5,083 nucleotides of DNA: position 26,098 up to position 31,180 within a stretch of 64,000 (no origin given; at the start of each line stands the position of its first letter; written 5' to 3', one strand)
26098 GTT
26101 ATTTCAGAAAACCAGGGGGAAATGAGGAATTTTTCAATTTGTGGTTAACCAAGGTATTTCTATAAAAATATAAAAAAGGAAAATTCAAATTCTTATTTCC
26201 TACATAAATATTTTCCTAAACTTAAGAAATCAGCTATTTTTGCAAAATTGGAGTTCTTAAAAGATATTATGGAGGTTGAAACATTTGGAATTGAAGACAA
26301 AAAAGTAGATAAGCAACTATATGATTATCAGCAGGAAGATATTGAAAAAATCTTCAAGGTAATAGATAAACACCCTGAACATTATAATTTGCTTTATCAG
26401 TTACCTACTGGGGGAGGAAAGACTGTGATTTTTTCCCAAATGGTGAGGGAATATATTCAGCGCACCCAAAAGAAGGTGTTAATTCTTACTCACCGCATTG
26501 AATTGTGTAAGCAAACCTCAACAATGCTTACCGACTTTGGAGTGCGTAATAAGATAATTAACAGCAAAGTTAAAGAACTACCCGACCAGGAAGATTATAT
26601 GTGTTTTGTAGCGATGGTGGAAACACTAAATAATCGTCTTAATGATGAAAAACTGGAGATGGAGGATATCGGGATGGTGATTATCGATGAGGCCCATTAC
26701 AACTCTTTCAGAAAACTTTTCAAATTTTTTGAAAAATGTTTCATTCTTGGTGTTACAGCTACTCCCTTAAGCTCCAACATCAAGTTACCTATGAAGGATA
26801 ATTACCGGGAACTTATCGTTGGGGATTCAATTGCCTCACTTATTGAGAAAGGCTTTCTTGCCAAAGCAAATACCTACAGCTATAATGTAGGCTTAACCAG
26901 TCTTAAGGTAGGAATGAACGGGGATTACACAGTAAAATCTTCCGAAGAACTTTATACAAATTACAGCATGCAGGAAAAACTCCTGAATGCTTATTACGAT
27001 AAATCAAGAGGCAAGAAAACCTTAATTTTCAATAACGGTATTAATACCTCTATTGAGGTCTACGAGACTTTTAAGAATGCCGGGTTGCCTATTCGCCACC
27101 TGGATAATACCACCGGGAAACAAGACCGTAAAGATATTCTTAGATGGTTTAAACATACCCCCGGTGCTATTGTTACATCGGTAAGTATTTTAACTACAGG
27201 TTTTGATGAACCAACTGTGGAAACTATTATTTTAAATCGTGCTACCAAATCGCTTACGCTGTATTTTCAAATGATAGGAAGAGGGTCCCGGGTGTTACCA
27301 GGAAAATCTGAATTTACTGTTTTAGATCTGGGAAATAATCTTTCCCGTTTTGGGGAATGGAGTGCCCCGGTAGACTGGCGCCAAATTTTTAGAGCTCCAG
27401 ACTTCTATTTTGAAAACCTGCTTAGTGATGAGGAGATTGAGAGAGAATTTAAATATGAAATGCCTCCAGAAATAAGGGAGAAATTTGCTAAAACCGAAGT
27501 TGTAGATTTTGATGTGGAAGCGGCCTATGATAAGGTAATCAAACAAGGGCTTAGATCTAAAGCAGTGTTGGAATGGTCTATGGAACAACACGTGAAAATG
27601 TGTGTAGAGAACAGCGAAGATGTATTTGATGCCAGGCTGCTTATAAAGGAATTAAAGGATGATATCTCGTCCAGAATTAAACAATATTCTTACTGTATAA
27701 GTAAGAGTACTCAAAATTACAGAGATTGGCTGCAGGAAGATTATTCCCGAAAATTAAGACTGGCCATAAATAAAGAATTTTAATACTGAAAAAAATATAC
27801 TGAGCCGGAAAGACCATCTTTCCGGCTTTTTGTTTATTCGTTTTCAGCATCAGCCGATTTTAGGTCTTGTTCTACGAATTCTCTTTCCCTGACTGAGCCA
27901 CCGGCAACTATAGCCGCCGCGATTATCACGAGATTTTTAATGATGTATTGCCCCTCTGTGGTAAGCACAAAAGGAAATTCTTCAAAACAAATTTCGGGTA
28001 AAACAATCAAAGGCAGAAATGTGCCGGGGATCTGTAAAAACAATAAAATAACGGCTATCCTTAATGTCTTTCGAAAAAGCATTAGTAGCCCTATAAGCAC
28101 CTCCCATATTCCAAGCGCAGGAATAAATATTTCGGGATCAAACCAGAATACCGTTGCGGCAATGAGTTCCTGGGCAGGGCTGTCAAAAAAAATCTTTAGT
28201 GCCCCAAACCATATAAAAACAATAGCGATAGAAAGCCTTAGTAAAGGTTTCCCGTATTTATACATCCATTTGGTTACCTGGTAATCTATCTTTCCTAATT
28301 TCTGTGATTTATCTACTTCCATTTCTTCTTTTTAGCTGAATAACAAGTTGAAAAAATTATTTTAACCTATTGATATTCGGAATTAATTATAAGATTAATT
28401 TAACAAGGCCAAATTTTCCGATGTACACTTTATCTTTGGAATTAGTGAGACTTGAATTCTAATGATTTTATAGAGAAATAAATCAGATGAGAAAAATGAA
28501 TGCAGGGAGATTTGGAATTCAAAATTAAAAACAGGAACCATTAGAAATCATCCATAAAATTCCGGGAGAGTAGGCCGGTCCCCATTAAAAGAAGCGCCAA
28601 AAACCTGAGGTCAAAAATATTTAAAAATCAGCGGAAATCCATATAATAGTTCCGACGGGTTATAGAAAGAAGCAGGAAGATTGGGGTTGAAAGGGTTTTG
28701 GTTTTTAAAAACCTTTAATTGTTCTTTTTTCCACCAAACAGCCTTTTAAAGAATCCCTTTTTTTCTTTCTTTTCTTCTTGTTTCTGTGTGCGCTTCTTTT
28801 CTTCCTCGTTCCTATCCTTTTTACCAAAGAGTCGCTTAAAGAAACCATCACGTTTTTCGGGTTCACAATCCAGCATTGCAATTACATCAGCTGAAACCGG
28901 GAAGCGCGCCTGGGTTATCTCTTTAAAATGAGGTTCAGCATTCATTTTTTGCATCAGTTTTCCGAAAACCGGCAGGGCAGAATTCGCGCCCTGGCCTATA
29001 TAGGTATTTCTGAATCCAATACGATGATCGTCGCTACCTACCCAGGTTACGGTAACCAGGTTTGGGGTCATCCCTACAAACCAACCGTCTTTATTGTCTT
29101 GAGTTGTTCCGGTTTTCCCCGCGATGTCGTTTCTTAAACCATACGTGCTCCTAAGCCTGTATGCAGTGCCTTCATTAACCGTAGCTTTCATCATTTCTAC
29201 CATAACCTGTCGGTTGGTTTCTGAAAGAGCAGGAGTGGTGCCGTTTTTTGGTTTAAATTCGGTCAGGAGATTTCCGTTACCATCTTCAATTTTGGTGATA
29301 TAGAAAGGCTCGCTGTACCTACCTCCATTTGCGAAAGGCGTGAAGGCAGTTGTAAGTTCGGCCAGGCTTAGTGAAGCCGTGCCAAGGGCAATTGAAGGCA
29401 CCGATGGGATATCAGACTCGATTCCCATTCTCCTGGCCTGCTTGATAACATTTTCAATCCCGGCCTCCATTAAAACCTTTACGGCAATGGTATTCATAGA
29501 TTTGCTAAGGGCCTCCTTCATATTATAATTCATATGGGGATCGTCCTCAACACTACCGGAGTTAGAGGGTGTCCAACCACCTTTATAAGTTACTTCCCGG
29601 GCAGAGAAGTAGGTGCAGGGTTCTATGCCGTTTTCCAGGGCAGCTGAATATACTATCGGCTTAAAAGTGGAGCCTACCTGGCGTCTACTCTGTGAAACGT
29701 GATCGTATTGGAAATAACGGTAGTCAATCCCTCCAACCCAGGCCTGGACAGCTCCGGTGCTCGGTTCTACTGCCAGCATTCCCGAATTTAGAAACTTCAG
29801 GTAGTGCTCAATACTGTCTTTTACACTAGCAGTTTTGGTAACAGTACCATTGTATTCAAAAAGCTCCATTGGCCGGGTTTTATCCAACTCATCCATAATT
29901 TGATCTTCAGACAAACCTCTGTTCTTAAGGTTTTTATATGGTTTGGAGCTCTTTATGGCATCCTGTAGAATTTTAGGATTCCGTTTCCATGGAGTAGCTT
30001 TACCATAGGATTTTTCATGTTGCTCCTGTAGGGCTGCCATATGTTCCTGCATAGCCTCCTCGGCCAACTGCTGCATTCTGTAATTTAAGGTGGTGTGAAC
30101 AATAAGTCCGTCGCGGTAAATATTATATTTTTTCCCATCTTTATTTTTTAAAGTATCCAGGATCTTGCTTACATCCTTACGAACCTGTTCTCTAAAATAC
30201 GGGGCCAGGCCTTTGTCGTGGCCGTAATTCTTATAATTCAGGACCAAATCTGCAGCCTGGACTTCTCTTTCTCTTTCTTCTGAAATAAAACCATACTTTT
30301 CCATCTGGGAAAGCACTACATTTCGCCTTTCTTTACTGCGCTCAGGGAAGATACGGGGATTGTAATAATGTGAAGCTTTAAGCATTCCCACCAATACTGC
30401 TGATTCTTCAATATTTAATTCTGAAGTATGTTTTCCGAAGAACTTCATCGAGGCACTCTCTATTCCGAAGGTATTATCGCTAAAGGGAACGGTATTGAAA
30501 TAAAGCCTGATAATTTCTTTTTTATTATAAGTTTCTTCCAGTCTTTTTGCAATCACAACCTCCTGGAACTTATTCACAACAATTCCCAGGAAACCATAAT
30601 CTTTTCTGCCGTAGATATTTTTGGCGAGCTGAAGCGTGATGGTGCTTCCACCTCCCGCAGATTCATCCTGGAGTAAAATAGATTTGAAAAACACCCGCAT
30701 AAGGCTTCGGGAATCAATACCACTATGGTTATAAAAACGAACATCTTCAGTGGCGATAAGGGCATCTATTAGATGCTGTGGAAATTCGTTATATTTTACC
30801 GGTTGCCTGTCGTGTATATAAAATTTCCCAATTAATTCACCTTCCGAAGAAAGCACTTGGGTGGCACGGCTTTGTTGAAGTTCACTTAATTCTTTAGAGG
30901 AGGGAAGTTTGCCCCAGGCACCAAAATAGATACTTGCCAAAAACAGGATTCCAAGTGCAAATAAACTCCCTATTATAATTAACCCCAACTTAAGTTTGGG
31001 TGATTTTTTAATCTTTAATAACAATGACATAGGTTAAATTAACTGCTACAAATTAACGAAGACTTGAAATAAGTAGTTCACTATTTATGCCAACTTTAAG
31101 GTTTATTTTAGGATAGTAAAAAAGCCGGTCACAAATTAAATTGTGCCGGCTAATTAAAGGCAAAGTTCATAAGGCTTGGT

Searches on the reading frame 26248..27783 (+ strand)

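Call 23: search_protein_families(library=pfam, proteins=[window:26248-27783:+], max_evalue=0.001)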
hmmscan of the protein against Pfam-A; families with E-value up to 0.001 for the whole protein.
window:26248-27783:+ (511 aa): 4 families
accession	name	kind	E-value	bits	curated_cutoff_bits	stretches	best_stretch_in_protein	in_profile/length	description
PF04851.21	ResIII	-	4.8e-26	92.1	22.5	1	22-173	2-162/164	Type III restriction enzyme, res subunit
PF00271.37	Helicase_C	-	1.2e-14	55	23.5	1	244-348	5-108/110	Helicase conserved C-terminal domain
PF00270.35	DEAD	-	2.2e-13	50.7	26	1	40-173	9-160/167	DEAD/DEAH box helicase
PF18766.7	SWI2_SNF2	-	4.5e-10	40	26.7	1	33-179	7-161/221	SWI2/SNF2 ATPase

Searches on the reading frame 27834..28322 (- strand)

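Call 23: search_protein_families(library=pfam, proteins=[window:27834-28322:-], max_evalue=0.001)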
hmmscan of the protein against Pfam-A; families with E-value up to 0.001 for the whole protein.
window:27834-28322:- (162 aa): 2 families
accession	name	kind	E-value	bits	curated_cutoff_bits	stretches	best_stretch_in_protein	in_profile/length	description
PF04224.18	DUF417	-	3e-07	30.6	27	1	15-45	5-35/175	Protein of unknown function, DUF417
PF07681.17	DoxX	-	0.00061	20.8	23.6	1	27-97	4-75/85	DoxX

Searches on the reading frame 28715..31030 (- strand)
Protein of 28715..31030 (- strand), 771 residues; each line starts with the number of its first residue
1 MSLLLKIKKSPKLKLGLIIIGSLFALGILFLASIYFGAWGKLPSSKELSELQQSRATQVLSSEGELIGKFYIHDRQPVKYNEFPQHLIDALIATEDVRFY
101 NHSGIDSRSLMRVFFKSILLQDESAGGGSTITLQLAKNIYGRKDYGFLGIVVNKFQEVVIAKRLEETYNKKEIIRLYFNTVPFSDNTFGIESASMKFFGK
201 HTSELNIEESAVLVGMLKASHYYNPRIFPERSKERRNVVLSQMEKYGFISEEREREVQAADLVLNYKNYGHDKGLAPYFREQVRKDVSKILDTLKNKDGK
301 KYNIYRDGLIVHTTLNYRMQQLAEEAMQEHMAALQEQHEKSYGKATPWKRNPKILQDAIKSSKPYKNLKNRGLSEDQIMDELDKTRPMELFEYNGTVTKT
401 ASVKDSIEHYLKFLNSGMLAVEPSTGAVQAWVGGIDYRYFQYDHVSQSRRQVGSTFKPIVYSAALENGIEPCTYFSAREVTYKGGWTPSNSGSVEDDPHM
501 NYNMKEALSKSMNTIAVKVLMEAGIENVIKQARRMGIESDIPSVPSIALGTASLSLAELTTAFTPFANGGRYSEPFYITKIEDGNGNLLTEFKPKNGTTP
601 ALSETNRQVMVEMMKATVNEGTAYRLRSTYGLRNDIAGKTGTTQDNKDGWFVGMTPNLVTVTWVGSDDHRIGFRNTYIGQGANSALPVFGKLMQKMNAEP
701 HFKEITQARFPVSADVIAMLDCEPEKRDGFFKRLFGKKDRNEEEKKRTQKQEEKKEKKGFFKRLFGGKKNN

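Call 12: find_related_loci(query=window:28715-31030:-, collection=genome_contigs, flank=4000)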
Query window:28715-31030:- (771 aa) in genome_contigs; peptide patterns used: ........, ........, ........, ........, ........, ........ (x = any residue, [..] = any of these).
476 stretches matched a pattern; 456 encode a relative of the query (tblastn E <= 1e-3); the best 80 are kept; 80 distinct loci.
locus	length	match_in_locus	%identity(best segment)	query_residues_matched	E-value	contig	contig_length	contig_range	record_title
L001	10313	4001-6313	92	1-771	0e+0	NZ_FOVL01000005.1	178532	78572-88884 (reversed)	Salegentibacter flavus strain DSM 17794, whole genome shotgun sequence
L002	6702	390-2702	91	1-771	0e+0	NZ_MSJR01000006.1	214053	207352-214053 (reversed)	Salegentibacter sediminis strain K5023 contig6, whole genome shotgun sequence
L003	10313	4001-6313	88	1-771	0e+0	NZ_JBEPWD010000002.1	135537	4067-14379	MAG: Salegentibacter sp. isolate 01_S196.metabat_sens.013 NODE_2_length_135537_cov_24.453940, whole genome shotgun seque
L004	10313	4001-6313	88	1-771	0e+0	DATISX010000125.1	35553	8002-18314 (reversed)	MAG TPA_asm: Salegentibacter sp. isolate SMAG_U15940 k141_295035, whole genome shotgun sequence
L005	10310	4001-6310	74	1-770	0e+0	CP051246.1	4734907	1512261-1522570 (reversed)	MAG: Salegentibacter sp. isolate oa5 chromosome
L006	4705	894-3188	71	3-771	0e+0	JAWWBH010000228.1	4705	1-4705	MAG: Christiangramia sp. isolate HN16.bin.6 k141_1609693_length_4705_cov_11.8276, whole genome shotgun sequence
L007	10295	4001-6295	72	2-771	0e+0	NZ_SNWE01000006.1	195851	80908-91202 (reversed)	Salegentibacter sp. 24 Ga0227226_106, whole genome shotgun sequence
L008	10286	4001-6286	72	3-768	0e+0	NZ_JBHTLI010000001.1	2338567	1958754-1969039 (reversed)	Salegentibacter chungangensis strain CCUG 64793 GCM70027392_8, whole genome shotgun sequence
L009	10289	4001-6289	71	3-768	0e+0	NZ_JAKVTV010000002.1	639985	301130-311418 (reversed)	Christiangramia lutea strain YJ019 spades_K_17_127_2, whole genome shotgun sequence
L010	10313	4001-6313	92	1-771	0e+0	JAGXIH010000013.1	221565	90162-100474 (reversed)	MAG: Salegentibacter sp. isolate LH_M81 k141_600648, whole genome shotgun sequence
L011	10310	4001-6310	71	3-771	0e+0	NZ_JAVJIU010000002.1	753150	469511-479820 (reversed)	Christiangramia sediminicola strain SM2212 SM2212_2, whole genome shotgun sequence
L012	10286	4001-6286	70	3-766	0e+0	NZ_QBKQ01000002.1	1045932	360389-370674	Christiangramia gaetbulicola strain DSM 23082 Ga0183451_12, whole genome shotgun sequence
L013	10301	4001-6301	70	1-771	0e+0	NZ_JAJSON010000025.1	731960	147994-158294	Christiangramia crocea strain YB25 24, whole genome shotgun sequence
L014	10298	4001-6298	71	3-771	0e+0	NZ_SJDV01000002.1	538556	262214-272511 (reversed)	Gramella sp. KN1008 1008_scaffold2, whole genome shotgun sequence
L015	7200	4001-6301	69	3-771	0e+0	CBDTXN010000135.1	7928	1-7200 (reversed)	MAG TPA_asm: uncultured Flavobacteriaceae bacterium isolate ERR2431956_binner13_Refined_36 genome assembly, contig: ERZ2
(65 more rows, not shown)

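Call 24: search_protein_families(library=pfam, proteins=[window:28715-31030:-], max_evalue=0.001)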
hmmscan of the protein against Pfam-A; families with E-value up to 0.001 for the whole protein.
window:28715-31030:- (771 aa): 2 families
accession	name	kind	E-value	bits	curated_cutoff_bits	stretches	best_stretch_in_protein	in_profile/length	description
PF00912.28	Transgly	-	1.8e-51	174.5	27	1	64-243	2-177/178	Transglycosylase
PF00905.27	Transpeptidase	-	3.7e-26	92.5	22.1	1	419-657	4-267/299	Penicillin binding protein transpeptidase domain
